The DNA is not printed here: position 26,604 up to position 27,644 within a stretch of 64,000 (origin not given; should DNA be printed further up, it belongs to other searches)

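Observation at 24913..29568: Sulfhydrogenase-type [NiFe] hydrogenase operon interrupted by a tightly embedded, degenerate methyltransferase-fold gene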

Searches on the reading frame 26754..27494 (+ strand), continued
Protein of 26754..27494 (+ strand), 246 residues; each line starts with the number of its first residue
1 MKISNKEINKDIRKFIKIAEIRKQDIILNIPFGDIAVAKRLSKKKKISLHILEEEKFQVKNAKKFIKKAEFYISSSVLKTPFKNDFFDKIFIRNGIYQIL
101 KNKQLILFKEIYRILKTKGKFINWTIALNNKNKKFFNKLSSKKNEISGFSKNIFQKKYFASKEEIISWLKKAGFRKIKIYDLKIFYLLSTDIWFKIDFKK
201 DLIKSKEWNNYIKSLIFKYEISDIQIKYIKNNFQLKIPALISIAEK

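Call 72: search_solved_structures(query=A4, max_evalue=0.0001, show_alignments=5)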
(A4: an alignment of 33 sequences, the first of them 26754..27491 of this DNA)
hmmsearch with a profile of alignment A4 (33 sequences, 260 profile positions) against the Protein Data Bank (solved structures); distinct sequences matched with E-value up to 0.0001: 87 (the best 60 are shown).
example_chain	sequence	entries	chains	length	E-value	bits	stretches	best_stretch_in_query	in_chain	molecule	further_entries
1vl5_A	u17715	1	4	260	1.1e-18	70.9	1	17-243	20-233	unknown conserved protein BH2331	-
3dtn_A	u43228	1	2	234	6.6e-16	61.9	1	35-198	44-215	Putative Methyltransferase MM_2633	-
5wp5_A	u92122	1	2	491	2.7e-15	59.8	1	22-146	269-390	Phosphomethylethanolamine N-methyltransferase 2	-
1ve3_A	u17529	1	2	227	7e-15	58.5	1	33-141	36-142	hypothetical protein PH0226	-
3bus_A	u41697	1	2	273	8.3e-15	58.3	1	20-144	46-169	Methyltransferase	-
5wp4_A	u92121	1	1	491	2.5e-14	56.7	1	22-157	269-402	Phosphoethanolamine N-methyltransferase 1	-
3mgg_A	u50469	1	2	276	6.5e-14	55.3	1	23-139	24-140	Methyltransferase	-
3ccf_A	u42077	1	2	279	1.2e-13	54.5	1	13-191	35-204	Cyclopropane-fatty-acyl-phospholipid synthase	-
9fcs_A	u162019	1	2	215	2.8e-13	53.3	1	31-146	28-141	SAM-dependent methyltransferase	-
4iv8_A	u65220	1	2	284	3.8e-13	52.8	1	26-158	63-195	Phosphoethanolamine N-methyltransferase,putative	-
9fd3_A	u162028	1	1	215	4.3e-13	52.7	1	31-146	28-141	SAM-dependent methyltransferase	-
9fcy_A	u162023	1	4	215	4.4e-13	52.6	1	31-146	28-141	SAM-dependent methyltransferase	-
9fcd_A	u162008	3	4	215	4.4e-13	52.6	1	31-146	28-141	SAM-dependent methyltransferase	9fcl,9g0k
5gm1_A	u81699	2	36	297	4.7e-13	52.5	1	19-149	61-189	O-methylransferase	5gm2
4ine_A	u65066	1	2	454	5e-13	52.4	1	22-142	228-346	Protein PMT-2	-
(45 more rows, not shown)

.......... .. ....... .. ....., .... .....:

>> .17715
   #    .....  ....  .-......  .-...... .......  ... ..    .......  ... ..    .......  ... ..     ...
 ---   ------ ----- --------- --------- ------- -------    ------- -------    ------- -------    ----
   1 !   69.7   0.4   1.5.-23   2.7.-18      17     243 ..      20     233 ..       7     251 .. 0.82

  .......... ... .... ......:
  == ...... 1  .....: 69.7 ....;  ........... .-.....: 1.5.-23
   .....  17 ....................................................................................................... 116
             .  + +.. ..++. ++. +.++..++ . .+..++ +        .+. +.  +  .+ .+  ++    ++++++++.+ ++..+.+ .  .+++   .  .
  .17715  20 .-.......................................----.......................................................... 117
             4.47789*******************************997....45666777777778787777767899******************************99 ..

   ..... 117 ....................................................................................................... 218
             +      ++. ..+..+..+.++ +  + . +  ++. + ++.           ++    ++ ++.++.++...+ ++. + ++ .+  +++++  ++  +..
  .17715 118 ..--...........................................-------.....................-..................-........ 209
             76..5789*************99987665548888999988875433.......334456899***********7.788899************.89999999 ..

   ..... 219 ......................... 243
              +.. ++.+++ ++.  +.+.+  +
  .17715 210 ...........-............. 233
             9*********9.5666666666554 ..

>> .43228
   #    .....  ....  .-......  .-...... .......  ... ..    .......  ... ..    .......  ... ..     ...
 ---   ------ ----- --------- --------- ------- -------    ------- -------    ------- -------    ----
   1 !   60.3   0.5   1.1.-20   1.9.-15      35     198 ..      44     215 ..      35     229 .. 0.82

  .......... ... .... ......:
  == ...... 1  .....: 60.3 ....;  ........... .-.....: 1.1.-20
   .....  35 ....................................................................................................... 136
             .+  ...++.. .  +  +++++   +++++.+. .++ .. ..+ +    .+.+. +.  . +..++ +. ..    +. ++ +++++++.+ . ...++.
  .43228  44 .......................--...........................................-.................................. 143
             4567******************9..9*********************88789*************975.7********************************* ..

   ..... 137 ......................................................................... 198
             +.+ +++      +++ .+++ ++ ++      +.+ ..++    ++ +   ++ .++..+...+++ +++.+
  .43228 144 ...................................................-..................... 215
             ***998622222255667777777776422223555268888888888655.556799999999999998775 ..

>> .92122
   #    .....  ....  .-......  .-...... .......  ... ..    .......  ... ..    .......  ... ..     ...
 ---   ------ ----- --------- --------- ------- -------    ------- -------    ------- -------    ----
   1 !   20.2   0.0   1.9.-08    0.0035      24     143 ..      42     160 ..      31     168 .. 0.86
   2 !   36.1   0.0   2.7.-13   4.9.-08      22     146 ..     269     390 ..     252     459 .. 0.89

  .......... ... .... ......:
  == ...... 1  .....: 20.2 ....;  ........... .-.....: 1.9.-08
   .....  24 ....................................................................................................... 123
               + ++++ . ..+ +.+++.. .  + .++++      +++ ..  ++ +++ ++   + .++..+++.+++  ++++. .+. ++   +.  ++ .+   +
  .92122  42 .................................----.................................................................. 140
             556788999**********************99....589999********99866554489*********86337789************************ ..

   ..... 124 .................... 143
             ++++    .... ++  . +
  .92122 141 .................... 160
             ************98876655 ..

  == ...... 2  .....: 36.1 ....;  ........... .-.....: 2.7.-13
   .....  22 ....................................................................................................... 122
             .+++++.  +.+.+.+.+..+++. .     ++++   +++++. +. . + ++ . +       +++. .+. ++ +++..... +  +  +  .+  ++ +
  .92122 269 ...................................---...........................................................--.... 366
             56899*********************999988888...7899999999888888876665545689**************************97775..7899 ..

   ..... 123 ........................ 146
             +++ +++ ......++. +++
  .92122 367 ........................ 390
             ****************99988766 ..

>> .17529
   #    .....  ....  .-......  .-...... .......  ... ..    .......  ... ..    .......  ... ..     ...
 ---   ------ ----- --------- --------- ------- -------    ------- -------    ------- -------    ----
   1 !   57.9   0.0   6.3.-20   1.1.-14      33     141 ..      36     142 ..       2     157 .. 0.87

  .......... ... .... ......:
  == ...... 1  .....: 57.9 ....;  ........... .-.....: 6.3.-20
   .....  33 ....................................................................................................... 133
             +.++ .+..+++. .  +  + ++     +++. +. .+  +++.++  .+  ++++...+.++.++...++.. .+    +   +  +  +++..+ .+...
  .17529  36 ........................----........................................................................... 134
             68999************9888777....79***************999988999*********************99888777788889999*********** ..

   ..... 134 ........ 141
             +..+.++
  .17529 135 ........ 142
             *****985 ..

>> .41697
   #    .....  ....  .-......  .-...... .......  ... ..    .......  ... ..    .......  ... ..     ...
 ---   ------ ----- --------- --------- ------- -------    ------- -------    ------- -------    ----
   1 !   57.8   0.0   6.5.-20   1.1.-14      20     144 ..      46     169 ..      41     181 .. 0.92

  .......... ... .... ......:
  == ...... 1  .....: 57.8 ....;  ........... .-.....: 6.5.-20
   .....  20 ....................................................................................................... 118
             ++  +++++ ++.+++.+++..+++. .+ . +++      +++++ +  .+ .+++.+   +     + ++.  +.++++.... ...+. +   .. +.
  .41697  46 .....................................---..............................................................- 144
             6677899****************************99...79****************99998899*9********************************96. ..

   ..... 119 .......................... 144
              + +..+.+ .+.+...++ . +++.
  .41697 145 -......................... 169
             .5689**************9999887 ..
